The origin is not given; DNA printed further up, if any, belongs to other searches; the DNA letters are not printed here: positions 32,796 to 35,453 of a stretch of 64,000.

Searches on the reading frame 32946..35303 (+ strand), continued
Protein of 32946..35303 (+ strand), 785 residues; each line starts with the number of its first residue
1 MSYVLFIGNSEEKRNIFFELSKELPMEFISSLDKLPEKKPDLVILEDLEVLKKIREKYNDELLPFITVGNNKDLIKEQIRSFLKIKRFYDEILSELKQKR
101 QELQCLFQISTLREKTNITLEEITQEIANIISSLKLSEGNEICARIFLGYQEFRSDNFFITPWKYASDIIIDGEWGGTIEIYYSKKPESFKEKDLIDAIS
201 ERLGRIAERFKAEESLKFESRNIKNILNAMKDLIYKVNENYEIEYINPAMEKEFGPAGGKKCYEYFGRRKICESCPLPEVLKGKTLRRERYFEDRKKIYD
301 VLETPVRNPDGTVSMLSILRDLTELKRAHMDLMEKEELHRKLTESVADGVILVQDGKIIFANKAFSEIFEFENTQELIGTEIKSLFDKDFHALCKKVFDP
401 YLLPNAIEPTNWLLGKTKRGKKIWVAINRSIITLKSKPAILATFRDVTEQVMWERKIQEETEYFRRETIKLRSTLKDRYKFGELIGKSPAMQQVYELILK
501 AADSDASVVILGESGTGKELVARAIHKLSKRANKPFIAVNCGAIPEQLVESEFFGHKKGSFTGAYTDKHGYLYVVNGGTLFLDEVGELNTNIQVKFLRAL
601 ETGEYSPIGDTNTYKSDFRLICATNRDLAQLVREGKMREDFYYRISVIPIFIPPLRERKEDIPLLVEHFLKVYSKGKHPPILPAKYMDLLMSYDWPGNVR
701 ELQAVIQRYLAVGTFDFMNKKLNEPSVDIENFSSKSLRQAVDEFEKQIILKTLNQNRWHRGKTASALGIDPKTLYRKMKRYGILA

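Call 26: find_encoding_contigs(protein=P0051, flank=6000, max_places=2)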
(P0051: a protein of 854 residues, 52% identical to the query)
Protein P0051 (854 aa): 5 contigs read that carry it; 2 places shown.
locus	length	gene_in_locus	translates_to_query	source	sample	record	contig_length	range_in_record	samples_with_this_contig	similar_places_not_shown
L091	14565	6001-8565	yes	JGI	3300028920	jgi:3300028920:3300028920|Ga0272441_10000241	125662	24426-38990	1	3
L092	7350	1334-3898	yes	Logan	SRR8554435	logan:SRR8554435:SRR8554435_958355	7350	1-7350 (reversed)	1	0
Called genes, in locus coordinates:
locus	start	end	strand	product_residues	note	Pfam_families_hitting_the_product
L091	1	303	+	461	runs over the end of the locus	PF00069:Pkinase, PF07714:PK_Tyr_Ser-Thr, PF03109:ABC1 (weak), PF00027:cNMP_binding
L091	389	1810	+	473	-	PF00919:UPF0004, PF04055:Radical_SAM, PF18693:TRAM_2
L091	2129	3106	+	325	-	PF00348:polyprenyl_synt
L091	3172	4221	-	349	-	PF00994:MoCF_biosynth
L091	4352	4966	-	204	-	PF03551:PadR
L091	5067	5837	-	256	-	PF23023:Anti-Pycsar_Apyc1, PF00753:Lactamase_B, PF12706:Lactamase_B_2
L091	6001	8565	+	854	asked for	PF00072:Response_reg, PF00989:PAS, PF13188:PAS_8, PF13426:PAS_9, PF00158:Sigma54_activat, PF14532:Sigma54_activ_2, PF25601:AAA_lid_14, PF02954:HTH_8, +1 more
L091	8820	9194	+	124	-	PF00072:Response_reg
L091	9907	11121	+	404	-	PF14306:PUA_2, PF01747:ATP-sulfurylase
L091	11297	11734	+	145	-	PF12838:Fer4_7 (weak), PF12139:APS-reductase_C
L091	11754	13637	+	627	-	PF00890:FAD_binding_2, PF02910:Succ_DH_flav_C (faint)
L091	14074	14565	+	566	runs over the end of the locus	PF21162:ETFQO_UQ-bd, PF05187:Fer4_ETF_QO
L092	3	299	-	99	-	?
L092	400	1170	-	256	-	PF23023:Anti-Pycsar_Apyc1, PF00753:Lactamase_B, PF12706:Lactamase_B_2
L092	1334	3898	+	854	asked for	PF00072:Response_reg, PF00989:PAS, PF13188:PAS_8, PF13426:PAS_9, PF00158:Sigma54_activat, PF14532:Sigma54_activ_2, PF25601:AAA_lid_14, PF02954:HTH_8, +1 more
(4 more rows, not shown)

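Call 27: find_encoding_contigs(protein=P0042, flank=6000, max_places=2)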
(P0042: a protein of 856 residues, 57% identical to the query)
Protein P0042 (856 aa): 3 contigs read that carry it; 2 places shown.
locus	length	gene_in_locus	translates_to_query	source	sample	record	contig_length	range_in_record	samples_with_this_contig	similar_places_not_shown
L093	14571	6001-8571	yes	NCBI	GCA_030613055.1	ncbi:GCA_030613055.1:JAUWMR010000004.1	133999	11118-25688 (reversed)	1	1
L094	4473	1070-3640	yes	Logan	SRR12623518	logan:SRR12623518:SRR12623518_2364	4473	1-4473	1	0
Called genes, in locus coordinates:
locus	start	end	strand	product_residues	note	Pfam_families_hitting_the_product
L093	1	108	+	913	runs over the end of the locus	PF03176:MMPL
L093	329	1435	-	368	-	PF13353:Fer4_12 (weak), PF04055:Radical_SAM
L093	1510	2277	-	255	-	PF02585:PIG-L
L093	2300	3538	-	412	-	PF13439:Glyco_transf_4 (faint), PF20706:GT4-conflict, PF00534:Glycos_transf_1, PF13692:Glyco_trans_1_4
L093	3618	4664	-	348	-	PF00994:MoCF_biosynth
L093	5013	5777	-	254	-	PF23023:Anti-Pycsar_Apyc1, PF00753:Lactamase_B, PF12706:Lactamase_B_2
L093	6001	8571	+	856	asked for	PF00072:Response_reg, PF00989:PAS, PF13188:PAS_8, PF13426:PAS_9, PF00158:Sigma54_activat, PF14532:Sigma54_activ_2, PF25601:AAA_lid_14, PF02954:HTH_8, +1 more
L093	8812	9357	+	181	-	PF00072:Response_reg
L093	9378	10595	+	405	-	PF14306:PUA_2, PF01747:ATP-sulfurylase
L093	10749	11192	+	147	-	PF12838:Fer4_7, PF13187:Fer4_9 (weak), PF12139:APS-reductase_C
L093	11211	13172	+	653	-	PF00890:FAD_binding_2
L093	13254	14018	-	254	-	PF02810:SEC-C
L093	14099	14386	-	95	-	PF04606:Ogr_Delta (weak)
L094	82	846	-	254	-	PF23023:Anti-Pycsar_Apyc1, PF00753:Lactamase_B, PF12706:Lactamase_B_2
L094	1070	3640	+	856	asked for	PF00072:Response_reg, PF00989:PAS, PF13188:PAS_8, PF13426:PAS_9, PF00158:Sigma54_activat, PF14532:Sigma54_activ_2, PF25601:AAA_lid_14, PF02954:HTH_8, +1 more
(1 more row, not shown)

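Call 28: find_encoding_contigs(protein=P0016, flank=6000, max_places=2)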
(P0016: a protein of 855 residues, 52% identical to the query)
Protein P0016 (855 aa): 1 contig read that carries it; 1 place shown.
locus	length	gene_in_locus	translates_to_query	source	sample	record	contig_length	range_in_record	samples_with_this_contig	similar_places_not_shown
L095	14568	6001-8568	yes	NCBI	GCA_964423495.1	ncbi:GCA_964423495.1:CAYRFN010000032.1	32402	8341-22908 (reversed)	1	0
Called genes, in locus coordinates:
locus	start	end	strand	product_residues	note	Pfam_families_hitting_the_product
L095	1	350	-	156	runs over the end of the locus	PF01257:2Fe-2S_thioredx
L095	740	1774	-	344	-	PF04055:Radical_SAM (weak)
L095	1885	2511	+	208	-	-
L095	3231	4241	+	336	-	PF00348:polyprenyl_synt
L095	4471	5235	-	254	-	PF23023:Anti-Pycsar_Apyc1, PF00753:Lactamase_B, PF12706:Lactamase_B_2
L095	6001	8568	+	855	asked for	PF00072:Response_reg, PF00989:PAS, PF13188:PAS_8, PF13426:PAS_9, PF00158:Sigma54_activat, PF14532:Sigma54_activ_2, PF07728:AAA_5, PF25601:AAA_lid_14, +3 more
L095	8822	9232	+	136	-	PF00072:Response_reg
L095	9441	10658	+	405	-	PF14306:PUA_2, PF01747:ATP-sulfurylase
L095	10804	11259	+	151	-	PF12838:Fer4_7 (weak), PF12139:APS-reductase_C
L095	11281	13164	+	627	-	PF00890:FAD_binding_2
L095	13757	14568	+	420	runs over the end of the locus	PF00890:FAD_binding_2, PF01134:GIDA (faint), PF01266:DAO (weak), PF07992:Pyr_redox_2 (faint), PF12831:FAD_oxidored, PF13450:NAD_binding_8, PF13738:Pyr_redox_3 (faint)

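Call 50: search_protein_families(library=ncbifam, proteins=[window:32946-35303:+], max_evalue=0.001)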
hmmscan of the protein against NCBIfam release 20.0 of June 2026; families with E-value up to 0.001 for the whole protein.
window:32946-35303:+ (785 aa): 36 families (the best 25 are shown)
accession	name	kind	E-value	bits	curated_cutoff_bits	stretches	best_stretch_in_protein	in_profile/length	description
NF041552.1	TF_PrdR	equivalog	5.6e-99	332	795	1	330-782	127-577/577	sigma-54 dependent transcriptional regulator PrdR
NF008469.0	PRK11361.1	equivalog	2.9e-95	319.7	714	1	463-783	124-456/461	acetoacetate metabolism transcriptional regulator AtoC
TIGR01817.1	nifA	equivalog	9.5e-95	318.4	528.85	1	458-709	171-424/534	nif-specific transcriptional activator NifA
NF003451.0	PRK05022.1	equivalog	7.8e-94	315.2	476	1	461-783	168-510/512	nitric oxide reductase transcriptional regulator NorR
TIGR01818.1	ntrC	equivalog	6.1e-92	308.8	558.6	1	474-712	126-366/463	nitrogen regulation protein NR(I)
NF038308.1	RNA_repair_RtcR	equivalog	1.3e-86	291.6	650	1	469-728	167-437/530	RNA repair transcriptional activator RtcR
TIGR02915.1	PEP_resp_reg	equivalog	7e-86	288.8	502.6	1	466-783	124-444/445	PEP-CTERM-box response regulator transcription factor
NF041946.1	LuxO_transreg_Vib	equivalog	1.5e-82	277.8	800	1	477-713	128-366/463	quorum-sensing sigma-54 dependent transcriptional regulator LuxO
NF007689.0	PRK10365.1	equivalog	7.7e-81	272.1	760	1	480-780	138-441/441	sigma-54-dependent response regulator transcription factor ZraR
NF049963.1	RespRegFlgRCampy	domain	1.1e-79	268.3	750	1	465-782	116-428/429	fla regulon two-component system response regulator FlgR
NF011695.0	PRK15115.1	equivalog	3.2e-78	263.5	763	1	472-781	125-436/445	two-component system response regulator GlrR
NF050807.1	TransRegFlbDCaul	equivalog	6e-78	262.7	750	1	483-781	119-438/454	sigma-54-dependent transcriptional regulator FlbD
NF011958.0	PRK15429.1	equivalog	7.3e-78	262.8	830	1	466-783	362-686/692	formate hydrogenlyase transcriptional activator FlhA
TIGR02329.1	propionate_PrpR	equivalog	1.3e-77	261.6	499.2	1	471-779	201-525/526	propionate catabolism operon regulatory protein PrpR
NF041906.1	V4R_TF_MobR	exception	5.3e-77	259.5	999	1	474-780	224-543/544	phenol degradation transcriptional regulator MobR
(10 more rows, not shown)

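Call 65: list_cluster_members(proteins=[P0001, P0005, P0006, P0009, P0010, P0016, P0026, P0040, P0042, P0045])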
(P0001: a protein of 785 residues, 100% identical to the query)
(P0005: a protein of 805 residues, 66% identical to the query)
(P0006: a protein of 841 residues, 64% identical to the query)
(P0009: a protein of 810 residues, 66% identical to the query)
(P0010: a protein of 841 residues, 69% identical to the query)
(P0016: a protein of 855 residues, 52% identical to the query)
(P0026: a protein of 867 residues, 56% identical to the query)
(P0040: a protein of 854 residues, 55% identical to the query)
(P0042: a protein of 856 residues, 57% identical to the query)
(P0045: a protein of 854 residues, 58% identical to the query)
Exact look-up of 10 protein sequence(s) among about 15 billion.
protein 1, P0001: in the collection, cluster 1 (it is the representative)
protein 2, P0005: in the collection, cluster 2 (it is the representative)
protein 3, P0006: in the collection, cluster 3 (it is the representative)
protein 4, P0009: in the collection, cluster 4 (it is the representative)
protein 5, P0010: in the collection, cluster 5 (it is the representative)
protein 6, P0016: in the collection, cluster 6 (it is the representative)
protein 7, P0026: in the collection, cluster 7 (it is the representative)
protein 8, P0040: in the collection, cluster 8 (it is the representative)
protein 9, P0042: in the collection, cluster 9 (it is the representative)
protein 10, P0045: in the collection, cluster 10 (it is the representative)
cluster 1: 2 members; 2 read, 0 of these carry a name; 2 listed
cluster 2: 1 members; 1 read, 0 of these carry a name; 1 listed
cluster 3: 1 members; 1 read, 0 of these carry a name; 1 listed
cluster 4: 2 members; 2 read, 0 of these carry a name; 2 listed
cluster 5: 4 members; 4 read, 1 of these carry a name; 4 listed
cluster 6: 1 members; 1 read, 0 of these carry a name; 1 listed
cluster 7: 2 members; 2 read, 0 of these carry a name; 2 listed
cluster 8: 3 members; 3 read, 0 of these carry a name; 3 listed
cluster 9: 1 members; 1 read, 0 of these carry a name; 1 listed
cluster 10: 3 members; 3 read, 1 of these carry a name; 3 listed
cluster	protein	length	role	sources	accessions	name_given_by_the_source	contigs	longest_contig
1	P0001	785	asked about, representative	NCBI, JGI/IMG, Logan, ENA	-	-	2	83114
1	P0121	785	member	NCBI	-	-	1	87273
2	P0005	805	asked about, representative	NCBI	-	-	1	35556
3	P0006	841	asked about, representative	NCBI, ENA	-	-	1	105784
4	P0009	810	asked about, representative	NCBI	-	-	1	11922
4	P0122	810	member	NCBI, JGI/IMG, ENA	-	-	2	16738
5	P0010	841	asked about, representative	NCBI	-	-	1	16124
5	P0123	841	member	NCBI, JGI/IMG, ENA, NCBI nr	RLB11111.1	MAG: hypothetical protein DRG39_04790 [Deltaproteobacteria bacterium]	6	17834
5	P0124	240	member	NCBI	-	-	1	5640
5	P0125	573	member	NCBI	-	-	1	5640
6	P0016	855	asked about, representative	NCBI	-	-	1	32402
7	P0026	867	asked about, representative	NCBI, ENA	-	-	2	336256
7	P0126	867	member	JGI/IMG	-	-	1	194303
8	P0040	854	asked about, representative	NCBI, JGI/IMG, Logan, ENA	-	-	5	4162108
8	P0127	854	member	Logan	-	-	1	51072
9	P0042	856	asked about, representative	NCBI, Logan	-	-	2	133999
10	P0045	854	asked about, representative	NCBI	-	-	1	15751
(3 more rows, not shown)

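Call 67: find_encoding_contigs(protein=P0061, flank=5000, max_places=2)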
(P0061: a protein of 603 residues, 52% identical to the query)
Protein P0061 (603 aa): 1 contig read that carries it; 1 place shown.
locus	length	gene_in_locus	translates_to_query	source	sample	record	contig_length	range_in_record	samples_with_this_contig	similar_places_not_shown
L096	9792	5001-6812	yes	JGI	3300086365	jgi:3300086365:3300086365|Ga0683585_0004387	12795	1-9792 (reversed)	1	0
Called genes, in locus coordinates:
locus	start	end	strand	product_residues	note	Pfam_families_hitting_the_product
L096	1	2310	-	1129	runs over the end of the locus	PF21958:SOGP_N, PF06165:GH94_b-supersand (weak), PF21250:SOGP_2nd, PF17167:Glyco_hydro_94, PF21270:SOGP_4th (weak)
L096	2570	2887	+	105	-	PF07045:DUF1330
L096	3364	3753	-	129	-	PF00216:Bac_DNA_binding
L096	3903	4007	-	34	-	-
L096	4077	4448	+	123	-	PF14110:DUF4282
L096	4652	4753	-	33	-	PF01741:MscL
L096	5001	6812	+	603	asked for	PF13426:PAS_9 (weak), PF00158:Sigma54_activat, PF14532:Sigma54_activ_2, PF00004:AAA (weak), PF07728:AAA_5 (weak), PF25601:AAA_lid_14, PF02954:HTH_8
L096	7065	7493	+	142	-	PF00072:Response_reg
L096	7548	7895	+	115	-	-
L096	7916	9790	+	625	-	?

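Call 68: find_encoding_contigs(protein=P0020, flank=6000, max_places=2)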
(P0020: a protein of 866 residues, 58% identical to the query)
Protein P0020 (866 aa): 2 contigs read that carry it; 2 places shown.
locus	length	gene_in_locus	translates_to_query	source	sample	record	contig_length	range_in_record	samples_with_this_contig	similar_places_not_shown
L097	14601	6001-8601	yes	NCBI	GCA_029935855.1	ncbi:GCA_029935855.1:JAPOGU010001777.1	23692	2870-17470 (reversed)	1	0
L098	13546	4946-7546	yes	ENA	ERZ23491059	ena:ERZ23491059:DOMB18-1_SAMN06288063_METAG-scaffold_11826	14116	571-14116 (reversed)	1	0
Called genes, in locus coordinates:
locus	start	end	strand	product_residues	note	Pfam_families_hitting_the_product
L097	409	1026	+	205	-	-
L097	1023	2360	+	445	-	PF00919:UPF0004, PF04055:Radical_SAM, PF18693:TRAM_2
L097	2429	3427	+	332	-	PF00348:polyprenyl_synt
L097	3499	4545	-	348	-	PF00994:MoCF_biosynth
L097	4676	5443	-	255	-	PF23023:Anti-Pycsar_Apyc1, PF00753:Lactamase_B, PF12706:Lactamase_B_2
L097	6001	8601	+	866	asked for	PF00072:Response_reg, PF00989:PAS, PF13188:PAS_8 (weak), PF13426:PAS_9, PF00158:Sigma54_activat, PF14532:Sigma54_activ_2, PF25601:AAA_lid_14, PF02954:HTH_8, +3 more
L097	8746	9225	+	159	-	PF00072:Response_reg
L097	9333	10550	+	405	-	PF14306:PUA_2, PF01747:ATP-sulfurylase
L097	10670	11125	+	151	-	PF12838:Fer4_7 (weak), PF12139:APS-reductase_C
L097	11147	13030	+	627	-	PF00890:FAD_binding_2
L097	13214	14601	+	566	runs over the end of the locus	PF21162:ETFQO_UQ-bd, PF05187:Fer4_ETF_QO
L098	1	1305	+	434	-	?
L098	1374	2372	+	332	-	PF00348:polyprenyl_synt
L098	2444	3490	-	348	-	PF00994:MoCF_biosynth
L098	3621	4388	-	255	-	PF23023:Anti-Pycsar_Apyc1, PF00753:Lactamase_B, PF12706:Lactamase_B_2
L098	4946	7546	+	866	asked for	PF00072:Response_reg, PF00989:PAS, PF13188:PAS_8 (weak), PF13426:PAS_9, PF00158:Sigma54_activat, PF14532:Sigma54_activ_2, PF25601:AAA_lid_14, PF02954:HTH_8, +3 more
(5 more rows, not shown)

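Call 71: predict_structure(alignment_id=A4)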
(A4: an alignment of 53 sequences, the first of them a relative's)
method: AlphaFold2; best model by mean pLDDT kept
length: 785 residues; sequences in the alignment: 53
mean_pLDDT: 76.3   pTM: 0.34
mean pLDDT of the five models: 76.3, 74.5, 73.9, 69.7, 63.4
residues with pLDDT >= 90: 50; 70-90: 531; 50-70: 164; < 50: 40
segments of 3 or more residues with pLDDT < 50: 470-481, 483-487, 676-678, 719-737
pLDDT, mean of each block of 10 residues (from residue 1): 74 71 74 79 81 81 78 76 79 79 84 81 89 67 83 86 87 85 74 82 85 67 58 87 89 85 87 86 89 82 90 90 73 60 62 85 85 84 87 81 61 84 84 73 82 74 63 36 46 71 83 72 81 85 77 79 68 88 85 84 84 86 84 84 77 60 66 55 66 63 68 59 34 48 78 85 83 88 79
secondary structure, 60 per line:
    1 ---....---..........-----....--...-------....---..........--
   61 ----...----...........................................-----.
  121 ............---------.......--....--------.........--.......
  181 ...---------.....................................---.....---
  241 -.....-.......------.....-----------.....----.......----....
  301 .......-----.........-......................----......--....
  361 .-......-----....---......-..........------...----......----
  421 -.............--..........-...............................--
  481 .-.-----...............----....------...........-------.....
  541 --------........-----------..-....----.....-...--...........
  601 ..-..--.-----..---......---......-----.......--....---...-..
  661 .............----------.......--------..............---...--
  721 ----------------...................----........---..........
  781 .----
elements in order (helices of 4 or more, strands of 3 or more residues): E4-7 H11-20 E26-29 E42-45 H49-58 E65-67 H72-114 H120-132 E142-148 E151-154 E163-171 E174-183 H193-229 E233-237 E242-246 H248-254 H262-265 H277-281 E286-292 E297-307 E313-321 H323-344 E349-354 E357-361 H363-368 H374-377 H382-385 H388-397 E411-416 E422-434 E437-446 H448-478 H489-503 E508-511 H518-528 E536-540 H549-554 H571-574 E579-583 H590-602 E619-624 H628-633 H639-645 E648-651 H659-673 H684-690 H699-712 H737-755 H760-767 H771-781

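Call 74: fold_search(model_id=the predicted structure, library=pdb)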
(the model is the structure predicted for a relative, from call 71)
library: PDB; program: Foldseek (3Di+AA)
matches with E <= 10: 1860; with E <= 0.001: 1018
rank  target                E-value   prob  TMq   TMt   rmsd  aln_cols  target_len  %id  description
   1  6iy8_A                1.0e-24  1.00  0.26  0.41  19.4       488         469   28  DmpR-phenol complex of Pseudomonas putida (released 2020-06-10)
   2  5m7o_B                1.1e-24  1.00  0.25  0.43  17.5       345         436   32  Crystal structure of NtrX from Brucella abortus processed with the CrystalDirect automated mounting and cryo-cooling t (released 2017-01-25)
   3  6iy8_B                1.5e-24  1.00  0.25  0.40  10.7       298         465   42  DmpR-phenol complex of Pseudomonas putida (released 2020-06-10)
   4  5m7n_B                2.0e-24  1.00  0.25  0.43  12.4       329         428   35  Crystal structure of NtrX from Brucella abortus in complex with ATP processed with the CrystalDirect automated mountin (released 2017-01-25)
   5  1ojl_D                3.0e-24  1.00  0.25  0.63  16.8       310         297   42  Crystal structure of a sigma54-activator suggests the mechanism for the conformational switch necessary for sigma54 bi (released 2005-05-19)
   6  1ny5_B                3.4e-24  1.00  0.26  0.50  17.6       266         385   44  Crystal structure of sigm54 activator (AAA+ ATPase) in the inactive state (released 2003-11-11)
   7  6lua_D                4.0e-24  1.00  0.26  0.76   4.1       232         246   41  Cis-mutant R349A of the central AAA+ domain of the flagellar regulatory protein FlrC (released 2020-03-18)
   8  4qhs_B                4.7e-24  1.00  0.26  0.77   3.9       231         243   42  Crystal structure of AAA+sigma 54 activator domain of the flagellar regulatory protein FlrC of Vibrio cholerae in nucl (released 2014-07-16)
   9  5m7o_A                5.0e-24  1.00  0.25  0.41  17.3       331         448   34  Crystal structure of NtrX from Brucella abortus processed with the CrystalDirect automated mounting and cryo-cooling t (released 2017-01-25)
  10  5m7p_B                5.6e-24  1.00  0.25  0.42  16.1       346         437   33  Crystal structure of NtrX from Brucella abortus in complex with ADP processed with the CrystalDirect automated mountin (released 2017-01-25)
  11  6luf_C                7.3e-24  1.00  0.27  0.78   4.0       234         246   40  Trans-acting mutant Y290A of the central AAA+ domain of the flagellar regulatory protein FlrC (released 2020-03-18)
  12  5m7p_A                8.7e-24  1.00  0.25  0.42  18.4       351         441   33  Crystal structure of NtrX from Brucella abortus in complex with ADP processed with the CrystalDirect automated mountin (released 2017-01-25)
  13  4qht_C                9.2e-24  1.00  0.26  0.76   3.9       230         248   42  Crystal structure of AAA+/ sigma 54 activator domain of the flagellar regulatory protein FlrC from Vibrio cholerae in  (released 2014-07-16)
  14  6luf_A                1.1e-23  1.00  0.27  0.77   4.0       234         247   40  Trans-acting mutant Y290A of the central AAA+ domain of the flagellar regulatory protein FlrC (released 2020-03-18)
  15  5exp                  1.5e-23  1.00  0.26  0.75   4.2       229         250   48  AAA+ domain of FleQ from Pseudomonas aeruginosa (released 2016-01-13)
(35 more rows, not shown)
